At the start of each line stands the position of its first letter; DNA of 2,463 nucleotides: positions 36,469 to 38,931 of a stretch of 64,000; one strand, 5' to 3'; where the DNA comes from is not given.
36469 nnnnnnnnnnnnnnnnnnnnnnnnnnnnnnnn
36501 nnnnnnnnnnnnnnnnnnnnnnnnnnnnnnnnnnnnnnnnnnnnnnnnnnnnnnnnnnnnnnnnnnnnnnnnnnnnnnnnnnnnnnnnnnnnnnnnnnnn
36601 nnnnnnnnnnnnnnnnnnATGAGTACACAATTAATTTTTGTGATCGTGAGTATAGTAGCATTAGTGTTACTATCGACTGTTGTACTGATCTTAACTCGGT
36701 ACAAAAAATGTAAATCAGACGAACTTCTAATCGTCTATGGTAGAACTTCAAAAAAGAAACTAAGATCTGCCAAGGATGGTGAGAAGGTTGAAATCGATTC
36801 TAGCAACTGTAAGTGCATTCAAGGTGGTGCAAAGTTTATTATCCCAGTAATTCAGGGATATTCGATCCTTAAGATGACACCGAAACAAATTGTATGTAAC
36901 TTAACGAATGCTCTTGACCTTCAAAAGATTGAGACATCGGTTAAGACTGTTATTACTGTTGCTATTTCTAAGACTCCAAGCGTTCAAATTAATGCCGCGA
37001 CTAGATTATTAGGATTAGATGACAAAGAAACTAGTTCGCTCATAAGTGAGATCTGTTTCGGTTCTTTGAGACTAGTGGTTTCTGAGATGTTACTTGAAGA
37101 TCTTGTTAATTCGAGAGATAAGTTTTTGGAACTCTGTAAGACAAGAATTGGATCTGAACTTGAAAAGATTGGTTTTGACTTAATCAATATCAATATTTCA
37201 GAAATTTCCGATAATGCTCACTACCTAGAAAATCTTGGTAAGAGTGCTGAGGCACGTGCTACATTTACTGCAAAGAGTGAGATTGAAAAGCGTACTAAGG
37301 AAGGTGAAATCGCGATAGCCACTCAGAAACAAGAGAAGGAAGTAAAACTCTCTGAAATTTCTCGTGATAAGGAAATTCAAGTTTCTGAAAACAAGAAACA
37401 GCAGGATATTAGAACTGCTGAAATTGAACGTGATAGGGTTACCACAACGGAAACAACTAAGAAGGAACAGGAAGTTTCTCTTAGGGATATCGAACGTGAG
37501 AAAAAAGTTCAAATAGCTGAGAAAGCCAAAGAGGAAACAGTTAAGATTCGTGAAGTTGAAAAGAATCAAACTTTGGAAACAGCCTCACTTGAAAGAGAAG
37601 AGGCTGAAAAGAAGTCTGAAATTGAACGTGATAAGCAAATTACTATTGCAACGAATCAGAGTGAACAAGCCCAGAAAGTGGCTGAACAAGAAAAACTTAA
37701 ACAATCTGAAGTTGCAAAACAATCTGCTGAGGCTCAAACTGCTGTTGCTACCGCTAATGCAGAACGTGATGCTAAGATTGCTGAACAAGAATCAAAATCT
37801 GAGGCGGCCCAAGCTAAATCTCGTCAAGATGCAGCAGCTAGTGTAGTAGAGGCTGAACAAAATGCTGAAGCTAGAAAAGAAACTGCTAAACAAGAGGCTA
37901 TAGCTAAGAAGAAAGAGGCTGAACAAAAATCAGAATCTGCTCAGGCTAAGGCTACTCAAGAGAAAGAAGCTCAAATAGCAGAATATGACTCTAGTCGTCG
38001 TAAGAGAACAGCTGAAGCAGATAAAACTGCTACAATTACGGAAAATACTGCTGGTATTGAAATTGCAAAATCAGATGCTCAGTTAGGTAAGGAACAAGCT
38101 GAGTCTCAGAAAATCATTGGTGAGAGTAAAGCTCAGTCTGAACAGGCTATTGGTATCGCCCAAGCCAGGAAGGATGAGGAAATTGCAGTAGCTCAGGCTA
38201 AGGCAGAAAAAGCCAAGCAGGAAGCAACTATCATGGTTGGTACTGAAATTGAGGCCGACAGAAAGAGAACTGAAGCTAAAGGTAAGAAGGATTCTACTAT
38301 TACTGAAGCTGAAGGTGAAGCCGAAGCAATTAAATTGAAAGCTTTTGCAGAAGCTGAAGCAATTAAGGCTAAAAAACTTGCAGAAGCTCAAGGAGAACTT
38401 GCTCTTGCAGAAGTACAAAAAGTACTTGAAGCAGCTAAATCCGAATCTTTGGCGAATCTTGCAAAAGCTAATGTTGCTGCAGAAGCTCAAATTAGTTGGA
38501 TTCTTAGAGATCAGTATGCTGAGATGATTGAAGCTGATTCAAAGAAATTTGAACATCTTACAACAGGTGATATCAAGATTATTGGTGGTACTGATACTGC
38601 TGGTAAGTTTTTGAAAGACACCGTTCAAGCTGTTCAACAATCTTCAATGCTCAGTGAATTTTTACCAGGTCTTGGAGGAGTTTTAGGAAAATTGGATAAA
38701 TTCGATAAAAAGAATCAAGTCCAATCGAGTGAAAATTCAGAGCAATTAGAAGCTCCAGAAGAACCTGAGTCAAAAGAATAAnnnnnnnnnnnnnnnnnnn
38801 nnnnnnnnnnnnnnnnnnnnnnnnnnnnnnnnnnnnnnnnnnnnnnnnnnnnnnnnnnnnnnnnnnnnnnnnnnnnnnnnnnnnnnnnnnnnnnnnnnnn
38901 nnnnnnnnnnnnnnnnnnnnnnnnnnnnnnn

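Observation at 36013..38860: Virus-encoded NfeD-flotillin (SPFH) membrane-microdomain operon with foreign base composition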

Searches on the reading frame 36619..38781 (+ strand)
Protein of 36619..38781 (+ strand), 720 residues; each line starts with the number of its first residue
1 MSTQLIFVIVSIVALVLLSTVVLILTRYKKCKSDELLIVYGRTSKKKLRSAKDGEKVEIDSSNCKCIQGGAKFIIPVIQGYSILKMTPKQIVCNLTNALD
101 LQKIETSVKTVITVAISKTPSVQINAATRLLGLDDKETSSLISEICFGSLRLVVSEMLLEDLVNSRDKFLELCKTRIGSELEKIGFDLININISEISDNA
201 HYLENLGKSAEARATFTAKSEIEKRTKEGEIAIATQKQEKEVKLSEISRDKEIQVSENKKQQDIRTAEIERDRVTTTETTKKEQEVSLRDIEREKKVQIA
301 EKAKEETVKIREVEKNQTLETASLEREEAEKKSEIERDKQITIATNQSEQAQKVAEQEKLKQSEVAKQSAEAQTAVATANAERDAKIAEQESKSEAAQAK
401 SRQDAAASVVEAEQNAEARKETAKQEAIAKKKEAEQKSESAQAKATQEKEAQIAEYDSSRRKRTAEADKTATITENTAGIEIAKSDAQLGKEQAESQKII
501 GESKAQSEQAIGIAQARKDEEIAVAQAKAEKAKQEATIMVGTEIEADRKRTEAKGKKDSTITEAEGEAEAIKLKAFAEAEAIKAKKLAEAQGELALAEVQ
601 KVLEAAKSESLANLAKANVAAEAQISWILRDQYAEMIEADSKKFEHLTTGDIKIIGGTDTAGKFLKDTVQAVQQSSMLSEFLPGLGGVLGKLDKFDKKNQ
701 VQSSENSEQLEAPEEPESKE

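Call 3: search_protein_families(library=pfam, proteins=[window:36619-38781:+], max_evalue=0.01)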
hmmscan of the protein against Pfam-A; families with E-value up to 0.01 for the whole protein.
window:36619-38781:+ (720 aa): 1 family
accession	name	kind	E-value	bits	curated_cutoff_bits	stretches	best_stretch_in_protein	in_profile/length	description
PF01145.31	Band_7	-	2.6e-14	54.1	23.6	1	61-226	19-173/176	SPFH domain / Band 7 family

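Call 4: search_protein_families(library=ncbifam, proteins=[window:36619-38781:+], max_evalue=0.01)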
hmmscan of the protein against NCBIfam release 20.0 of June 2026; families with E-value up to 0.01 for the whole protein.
window:36619-38781:+ (720 aa): 1 family
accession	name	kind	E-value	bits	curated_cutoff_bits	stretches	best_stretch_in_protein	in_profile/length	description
NF058507.1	FlotScfldFlot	equivalog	9.7e-29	100.7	700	1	9-407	2-403/477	flotillin lipid rafts scaffold protein FloT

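Call 5: search_protein_families(library=phrogs, proteins=[window:36619-38781:+], max_evalue=0.01)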
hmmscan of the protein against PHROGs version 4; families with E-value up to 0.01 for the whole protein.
window:36619-38781:+ (720 aa): 0 families

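Call 12: search_dna_similar(query=window:36619-38781:+, collection=phages, mode=protein, max_rows=30, max_evalue=0.001)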
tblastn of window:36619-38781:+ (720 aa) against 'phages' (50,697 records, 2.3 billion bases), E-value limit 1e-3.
Records with a match: 7; places in all: 7; records where one place covers at least 80% of the query: 0.
Best place of each record, by identity: <60% 7.
By first word of the organism name: Enterococcus 2; Listeria 2; phage 1; Vibrio 1; Bacteriophage 1.
By host as written in the record: - 3; Listeria monocytogenes 2; Vibrio parahaemolyticus ATCC 17802 1; Enterococcus faecalis 1.
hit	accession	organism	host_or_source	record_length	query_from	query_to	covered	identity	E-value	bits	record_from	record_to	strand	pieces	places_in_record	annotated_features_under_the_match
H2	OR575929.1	phage csAssE-Sib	human gut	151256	27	301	38%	40.0%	1e-55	212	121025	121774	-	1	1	flotillin family protein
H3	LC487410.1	Vibrio phage KIT04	Vibrio parahaemolyticus ATCC 17802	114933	28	321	41%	30.5%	3e-24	115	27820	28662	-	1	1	flotillin family protein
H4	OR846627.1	Enterococcus phage Efs 1-1-1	Enterococcus faecalis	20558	27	302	38%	25.5%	1e-15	88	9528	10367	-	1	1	record has no annotation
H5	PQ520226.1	Enterococcus phage IME_EF3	-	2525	32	302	38%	25.6%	1e-14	84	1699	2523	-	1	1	record has no annotation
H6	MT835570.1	Bacteriophage sp.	human fecal samples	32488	28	269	34%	23.0%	3e-6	57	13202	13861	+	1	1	record has no annotation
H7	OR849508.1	Listeria phage LM 4-14-1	Listeria monocytogenes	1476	27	195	23%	26.3%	5e-5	52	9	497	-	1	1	record has no annotation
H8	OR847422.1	Listeria phage LM 4-11-1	Listeria monocytogenes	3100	144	302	22%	26.3%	2e-6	57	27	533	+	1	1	record has no annotation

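Call 13: get_annotated_region(hit=H2, flank=8000)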
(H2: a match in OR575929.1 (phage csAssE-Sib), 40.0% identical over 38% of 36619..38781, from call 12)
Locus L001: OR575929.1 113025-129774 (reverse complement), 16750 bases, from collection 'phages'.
description: Phage csAssE-Sib, complete genome.
organism: phage csAssE-Sib (NCBI taxid 3092639)
taxonomy: Viruses; Duplodnaviria; Heunggongvirae; Uroviricota; Caudoviricetes
host: -; source: human gut; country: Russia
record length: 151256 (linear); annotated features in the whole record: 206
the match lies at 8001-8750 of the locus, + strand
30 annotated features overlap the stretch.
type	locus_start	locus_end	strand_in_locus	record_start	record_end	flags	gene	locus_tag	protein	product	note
CDS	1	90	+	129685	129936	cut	-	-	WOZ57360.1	hypothetical protein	-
CDS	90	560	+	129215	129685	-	-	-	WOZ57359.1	NinG protein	-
CDS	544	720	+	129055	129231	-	-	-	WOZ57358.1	hypothetical protein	-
CDS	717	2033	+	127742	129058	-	-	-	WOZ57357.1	DNA replication factor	-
CDS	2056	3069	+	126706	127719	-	-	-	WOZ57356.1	DNA primase/helicase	DNA primase/helicase; zinc-biding domain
CDS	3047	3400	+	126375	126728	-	-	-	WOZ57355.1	hypothetical protein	-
CDS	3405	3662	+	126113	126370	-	-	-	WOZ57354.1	hypothetical protein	-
CDS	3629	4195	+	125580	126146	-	-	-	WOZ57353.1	zinc-finger-containing domain protein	zinc-finger-containing domain protein, DNA-binding, transcription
CDS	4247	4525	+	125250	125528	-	-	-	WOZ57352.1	hypothetical protein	-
CDS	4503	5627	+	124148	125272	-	-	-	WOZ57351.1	DnaB-like replicative helicase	DNAB-Like Replicative Helicase; ATPase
CDS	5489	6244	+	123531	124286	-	-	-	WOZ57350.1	hypothetical protein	-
CDS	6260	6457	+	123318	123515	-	-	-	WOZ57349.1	hypothetical protein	-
CDS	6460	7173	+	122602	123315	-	-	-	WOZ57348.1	hypothetical protein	-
CDS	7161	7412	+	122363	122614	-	-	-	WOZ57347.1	acyl carrier protein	-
CDS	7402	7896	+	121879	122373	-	-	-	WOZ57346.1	transmembrane protein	hypothetical protein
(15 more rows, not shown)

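Call 14: get_annotated_region(hit=H3, flank=5000)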
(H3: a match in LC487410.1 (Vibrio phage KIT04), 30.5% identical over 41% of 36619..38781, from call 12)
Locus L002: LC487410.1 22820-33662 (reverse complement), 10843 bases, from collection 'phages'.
description: Vibrio phage KIT04 DNA, complete genome.
organism: Vibrio phage KIT04 (NCBI taxid 2508207)
taxonomy: Viruses; Duplodnaviria; Heunggongvirae; Uroviricota; Caudoviricetes; Demerecviridae; Ermolyevavirinae
host: Vibrio parahaemolyticus ATCC 17802; source: tissue of mussel; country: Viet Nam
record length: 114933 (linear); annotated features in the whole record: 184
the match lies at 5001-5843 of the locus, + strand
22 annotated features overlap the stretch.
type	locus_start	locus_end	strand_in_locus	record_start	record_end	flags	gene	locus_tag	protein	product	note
CDS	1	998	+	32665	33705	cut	-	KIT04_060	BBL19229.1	hypothetical protein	-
CDS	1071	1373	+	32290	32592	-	-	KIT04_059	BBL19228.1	hypothetical protein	-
CDS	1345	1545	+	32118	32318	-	-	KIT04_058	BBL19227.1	hypothetical protein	-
CDS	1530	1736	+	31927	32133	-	-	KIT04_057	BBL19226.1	hypothetical protein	-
CDS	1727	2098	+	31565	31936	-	-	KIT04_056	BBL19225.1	hypothetical protein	-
CDS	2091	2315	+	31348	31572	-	-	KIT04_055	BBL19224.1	hypothetical protein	-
CDS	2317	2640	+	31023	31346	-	-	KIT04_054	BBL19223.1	hypothetical protein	-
CDS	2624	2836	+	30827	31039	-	-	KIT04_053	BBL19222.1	hypothetical protein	-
CDS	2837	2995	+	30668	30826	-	-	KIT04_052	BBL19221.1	hypothetical protein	-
CDS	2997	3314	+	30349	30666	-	-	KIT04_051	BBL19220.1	hypothetical protein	-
CDS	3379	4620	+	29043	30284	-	-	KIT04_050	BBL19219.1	hypothetical protein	-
CDS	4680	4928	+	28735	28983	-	-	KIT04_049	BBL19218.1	hypothetical protein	-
CDS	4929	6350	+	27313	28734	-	-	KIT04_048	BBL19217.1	flotillin family protein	-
CDS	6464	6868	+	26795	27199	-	-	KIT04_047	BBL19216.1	hypothetical protein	-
CDS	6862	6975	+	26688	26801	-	-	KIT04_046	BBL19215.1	hypothetical protein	-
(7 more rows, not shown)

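Call 17: search_protein_families(library=pfam, proteins=[L001:7402-7896:+, L001:7929-9629:+, L002:4929-6350:+, L002:4680-4928:+, L002:3379-4620:+], max_evalue=10)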
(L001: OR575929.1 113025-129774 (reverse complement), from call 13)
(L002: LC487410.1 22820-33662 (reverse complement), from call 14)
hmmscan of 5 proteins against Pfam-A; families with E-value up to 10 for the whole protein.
L001:7402-7896:+ (164 aa): 1 family
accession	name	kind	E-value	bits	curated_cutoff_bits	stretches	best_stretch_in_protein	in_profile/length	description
PF10706.15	Aminoglyc_resit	-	0.22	12.1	21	1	109-146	90-128/149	Aminoglycoside-2''-adenylyltransferase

L001:7929-9629:+ (566 aa): 3 families
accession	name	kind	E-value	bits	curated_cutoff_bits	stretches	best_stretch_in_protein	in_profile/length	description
PF01145.31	Band_7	-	3.2e-26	92.9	23.6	1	30-211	4-176/176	SPFH domain / Band 7 family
PF15975.10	Flot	-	2.1e-09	38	27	1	450-559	1-120/124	Flotillin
PF21314.2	TM_ErbB1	-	0.63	10.3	27.1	1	7-28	6-27/36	Epidermal growth factor receptor transmembrane-juxtamembrane segment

L002:4929-6350:+ (473 aa): 2 families
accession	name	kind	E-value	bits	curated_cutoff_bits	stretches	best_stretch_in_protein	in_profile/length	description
PF01145.31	Band_7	-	4.6e-24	85.9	23.6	1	30-214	5-173/176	SPFH domain / Band 7 family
PF25471.1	TM_PetC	-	1.2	9.5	37.1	1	1-17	13-29/48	Iron-sulfur subunit PetC transmembrane anchor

L002:4680-4928:+ (82 aa): 2 families
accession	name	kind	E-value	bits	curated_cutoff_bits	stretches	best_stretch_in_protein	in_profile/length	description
PF11755.13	DUF3311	-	0.079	13.5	30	1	53-73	35-55/61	Protein of unknown function (DUF3311)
PF12666.12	PrgI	-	1.7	9.6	27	1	2-47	29-74/91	PrgI family protein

L002:3379-4620:+ (413 aa): 1 family
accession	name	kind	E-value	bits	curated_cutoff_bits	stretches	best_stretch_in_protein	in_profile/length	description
PF13175.12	AAA_15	-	0.019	15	32.1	1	250-334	160-242/374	AAA ATPase domain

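Call 23: find_homologous_proteins(query=window:36619-38781:+, max_evalue=1e-10)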
Query window:36619-38781:+ (720 aa): 314 proteins with E <= 1e-10 among 8000 candidates; the best 120 are listed.
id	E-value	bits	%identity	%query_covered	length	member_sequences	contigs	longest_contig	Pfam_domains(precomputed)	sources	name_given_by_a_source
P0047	0.0e+0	1010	74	98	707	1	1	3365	PF01145.32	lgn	-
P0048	1.1e-296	1004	74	98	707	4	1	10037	PF01145.32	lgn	-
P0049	4.8e-256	870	65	98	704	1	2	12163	PF01145.32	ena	-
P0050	7.2e-253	859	64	98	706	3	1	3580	PF01145.32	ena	-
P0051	5.2e-239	813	96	60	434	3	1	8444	PF01145.32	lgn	-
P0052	2.7e-238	811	61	97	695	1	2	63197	PF01145.32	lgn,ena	-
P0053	9.6e-229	779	60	98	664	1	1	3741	PF01145.32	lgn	-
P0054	1.0e-226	773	59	98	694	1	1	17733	PF01145.32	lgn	-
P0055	1.1e-214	733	56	99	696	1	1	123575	PF01145.32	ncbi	-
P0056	2.6e-191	656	51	97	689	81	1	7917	PF01145.32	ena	-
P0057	4.0e-188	645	51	97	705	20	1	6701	PF01145.32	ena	-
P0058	3.2e-183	629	50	100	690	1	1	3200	PF01145.32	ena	-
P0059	2.1e-177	610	49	100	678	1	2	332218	PF01145.32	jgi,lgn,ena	-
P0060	6.2e-176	605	49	98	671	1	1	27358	PF01145.32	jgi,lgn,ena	-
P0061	6.7e-174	598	49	98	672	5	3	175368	PF01145.32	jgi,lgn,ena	jgi:flotillin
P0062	8.2e-168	578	47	100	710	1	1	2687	PF01145.32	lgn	-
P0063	3.4e-164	566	47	97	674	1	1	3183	PF01145.32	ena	-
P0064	8.8e-155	535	44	96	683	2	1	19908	PF01145.32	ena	-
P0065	3.4e-154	533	46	97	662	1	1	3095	PF01145.32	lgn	-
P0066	1.3e-153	531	42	97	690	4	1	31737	PF01145.32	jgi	jgi:flotillin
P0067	3.3e-151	523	46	96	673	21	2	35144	PF01145.32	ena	-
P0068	1.3e-150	521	47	97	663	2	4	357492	PF01145.32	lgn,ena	-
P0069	3.7e-145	503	44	100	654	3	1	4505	PF01145.32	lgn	-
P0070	2.2e-144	501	45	99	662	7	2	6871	PF01145.32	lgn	-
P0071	9.7e-143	495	42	99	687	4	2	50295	PF01145.32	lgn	-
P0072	3.5e-134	467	43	100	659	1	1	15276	PF01145.32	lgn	-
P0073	4.7e-95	338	37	96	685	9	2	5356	PF01145.32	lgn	-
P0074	5.8e-94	334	47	61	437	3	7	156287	PF01145.32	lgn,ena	-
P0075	2.0e-89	319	34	94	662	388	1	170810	PF01145.32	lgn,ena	-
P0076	5.5e-89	318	34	95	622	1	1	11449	PF01145.32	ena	-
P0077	6.3e-87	311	33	94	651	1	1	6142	PF01145.32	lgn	-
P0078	8.5e-87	311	36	92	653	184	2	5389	PF01145.32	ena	-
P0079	1.2e-86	310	35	92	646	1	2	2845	PF01145.32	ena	-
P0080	4.2e-86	308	41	40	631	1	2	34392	PF01145.32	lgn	-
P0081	4.6e-86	308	42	40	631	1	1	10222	PF01145.32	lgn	-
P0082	7.4e-86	308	35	92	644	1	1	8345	PF01145.32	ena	-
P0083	7.4e-86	308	42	40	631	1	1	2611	PF01145.32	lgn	-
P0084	1.1e-85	307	35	92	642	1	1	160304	PF01145.32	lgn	-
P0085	1.2e-85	307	35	92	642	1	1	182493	PF01145.32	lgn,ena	-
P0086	1.6e-85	307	41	40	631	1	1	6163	PF01145.32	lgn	-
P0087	1.5e-84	303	36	92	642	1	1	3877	PF01145.32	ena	-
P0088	4.6e-84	302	34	92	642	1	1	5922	PF01145.32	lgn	-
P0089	1.8e-83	300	43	36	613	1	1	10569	PF01145.32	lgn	-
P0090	1.2e-82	297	32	94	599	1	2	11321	PF01145.32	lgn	-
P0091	4.7e-82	295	32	94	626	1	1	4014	PF01145.32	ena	-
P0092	1.6e-81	293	35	92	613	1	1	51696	PF01145.32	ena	-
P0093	5.0e-81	292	33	92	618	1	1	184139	PF01145.32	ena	-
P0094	5.8e-81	291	37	62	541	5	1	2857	PF01145.32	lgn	-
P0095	2.8e-80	289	40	49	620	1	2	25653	PF01145.32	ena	-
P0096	5.8e-80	288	38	62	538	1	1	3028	PF01145.32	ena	-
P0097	3.4e-79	286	38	62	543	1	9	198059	PF01145.32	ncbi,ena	-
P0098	5.3e-78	282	33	92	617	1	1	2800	PF01145.32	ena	-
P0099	7.2e-77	278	40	49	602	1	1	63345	PF01145.32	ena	-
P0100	1.3e-76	277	39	59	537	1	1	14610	PF01145.32,PF15975.11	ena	-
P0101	2.3e-76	276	38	65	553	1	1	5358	PF01145.32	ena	-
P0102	3.1e-76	276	38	69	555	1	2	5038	PF01145.32,PF15975.11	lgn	-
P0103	3.4e-76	276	32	100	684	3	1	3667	PF01145.32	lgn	-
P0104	8.3e-76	274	33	98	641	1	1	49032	PF01145.32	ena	-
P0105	8.8e-76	274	37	62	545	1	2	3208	PF01145.32,PF15975.11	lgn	-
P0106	2.6e-75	273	39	59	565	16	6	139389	PF01145.32,PF15975.11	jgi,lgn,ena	jgi:flotillin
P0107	3.2e-75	273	38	65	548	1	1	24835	PF01145.32,PF15975.11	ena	-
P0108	7.0e-75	271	32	99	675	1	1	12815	PF01145.32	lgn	-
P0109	8.5e-75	271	39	65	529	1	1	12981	PF01145.32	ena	-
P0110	9.2e-75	271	39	62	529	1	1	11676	PF01145.32,PF15975.11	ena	-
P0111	9.7e-75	271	36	65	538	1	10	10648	PF01145.32,PF15975.11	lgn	-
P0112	1.0e-74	271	38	65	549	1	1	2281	PF01145.32,PF15975.11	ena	-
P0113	1.2e-74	271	38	59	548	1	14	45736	PF01145.32,PF15975.11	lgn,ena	-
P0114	1.2e-74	271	36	66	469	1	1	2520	PF01145.32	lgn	-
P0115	2.0e-74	270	39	62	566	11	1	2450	PF01145.32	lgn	-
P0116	2.2e-74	270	38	59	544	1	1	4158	PF01145.32,PF15975.11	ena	-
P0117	3.6e-74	269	33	91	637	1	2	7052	PF01145.32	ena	-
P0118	4.6e-74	269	32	99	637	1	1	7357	PF01145.32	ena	-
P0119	5.1e-74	269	32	95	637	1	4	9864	PF01145.32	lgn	-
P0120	5.4e-74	268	39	58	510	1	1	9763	PF01145.32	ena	-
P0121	6.9e-74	268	32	99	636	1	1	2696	PF01145.32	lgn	-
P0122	7.2e-74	268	39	62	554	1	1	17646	PF01145.32,PF15975.11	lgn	-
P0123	8.2e-74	268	32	99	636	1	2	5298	PF01145.32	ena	-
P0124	1.0e-73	268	31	99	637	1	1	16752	PF01145.32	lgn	-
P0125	1.8e-73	267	36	62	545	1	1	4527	PF01145.32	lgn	-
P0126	3.5e-73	266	31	98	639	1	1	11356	PF01145.32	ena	-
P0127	4.2e-73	266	37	70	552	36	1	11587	PF01145.32,PF15975.11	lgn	-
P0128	4.6e-73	265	32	97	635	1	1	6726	PF01145.32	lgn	-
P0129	5.4e-73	265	31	99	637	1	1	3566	PF01145.32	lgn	-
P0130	5.4e-73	265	32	97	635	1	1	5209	PF01145.32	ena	-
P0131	6.7e-73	265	31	99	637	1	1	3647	PF01145.32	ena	-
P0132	8.0e-73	265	31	98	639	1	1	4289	PF01145.32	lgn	-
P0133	8.5e-73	265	32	97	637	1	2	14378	PF01145.32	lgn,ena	-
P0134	8.7e-73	264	31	97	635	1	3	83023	PF01145.32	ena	-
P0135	8.8e-73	264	31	99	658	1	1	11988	PF01145.32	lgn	-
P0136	1.1e-72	264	32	96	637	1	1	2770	PF01145.32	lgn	-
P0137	1.1e-72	264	37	59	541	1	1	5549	PF01145.32,PF15975.11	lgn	-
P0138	1.2e-72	264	32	95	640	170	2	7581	PF01145.32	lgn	-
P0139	1.4e-72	264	32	96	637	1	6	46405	PF01145.32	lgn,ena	-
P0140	1.5e-72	264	40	59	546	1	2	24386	PF01145.32,PF15975.11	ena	-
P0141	1.6e-72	264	40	58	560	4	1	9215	PF01145.32,PF15975.11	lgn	-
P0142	1.8e-72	263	31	99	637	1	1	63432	PF01145.32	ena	-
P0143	2.1e-72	263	40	59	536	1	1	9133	PF01145.32,PF15975.11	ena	-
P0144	2.2e-72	263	37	59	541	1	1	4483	PF01145.32,PF15975.11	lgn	-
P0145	2.7e-72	263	32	96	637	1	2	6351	PF01145.32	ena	-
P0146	2.8e-72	263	33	93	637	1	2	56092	PF01145.32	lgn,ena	-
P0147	3.6e-72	262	39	58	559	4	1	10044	PF01145.32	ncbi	ncbi:MAG: flotillin family protein [Prevotella sp.]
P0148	4.3e-72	262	32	96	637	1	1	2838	PF01145.32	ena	-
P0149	4.5e-72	262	32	96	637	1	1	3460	PF01145.32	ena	-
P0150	4.6e-72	262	32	95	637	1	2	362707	PF01145.32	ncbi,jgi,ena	-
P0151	6.4e-72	262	32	93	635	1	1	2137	PF01145.32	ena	-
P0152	6.5e-72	262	32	93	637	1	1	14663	PF01145.32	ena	-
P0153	9.9e-72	261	32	97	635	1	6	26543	PF01145.32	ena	-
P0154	1.1e-71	261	37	70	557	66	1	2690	PF01145.32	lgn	-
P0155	1.5e-71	260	32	96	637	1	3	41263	PF01145.32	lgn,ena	-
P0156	1.7e-71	260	38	59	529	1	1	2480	PF01145.32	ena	-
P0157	2.4e-71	260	32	94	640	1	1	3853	PF01145.32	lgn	-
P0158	3.4e-71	259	37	70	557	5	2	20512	PF01145.32,PF15975.11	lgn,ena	-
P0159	3.7e-71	259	32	97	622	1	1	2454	PF01145.32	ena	-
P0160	8.3e-71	258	32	95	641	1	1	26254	PF01145.32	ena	-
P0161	9.8e-71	258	31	98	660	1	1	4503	PF01145.32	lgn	-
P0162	1.1e-70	258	32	99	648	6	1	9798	PF01145.32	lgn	-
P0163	1.4e-70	257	30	95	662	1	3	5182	PF01145.32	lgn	-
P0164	2.2e-70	257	31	96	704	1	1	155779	PF01145.32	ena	-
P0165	2.2e-70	257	30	95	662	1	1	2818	PF01145.32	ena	-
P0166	7.4e-70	255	37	39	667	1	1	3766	PF01145.32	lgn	-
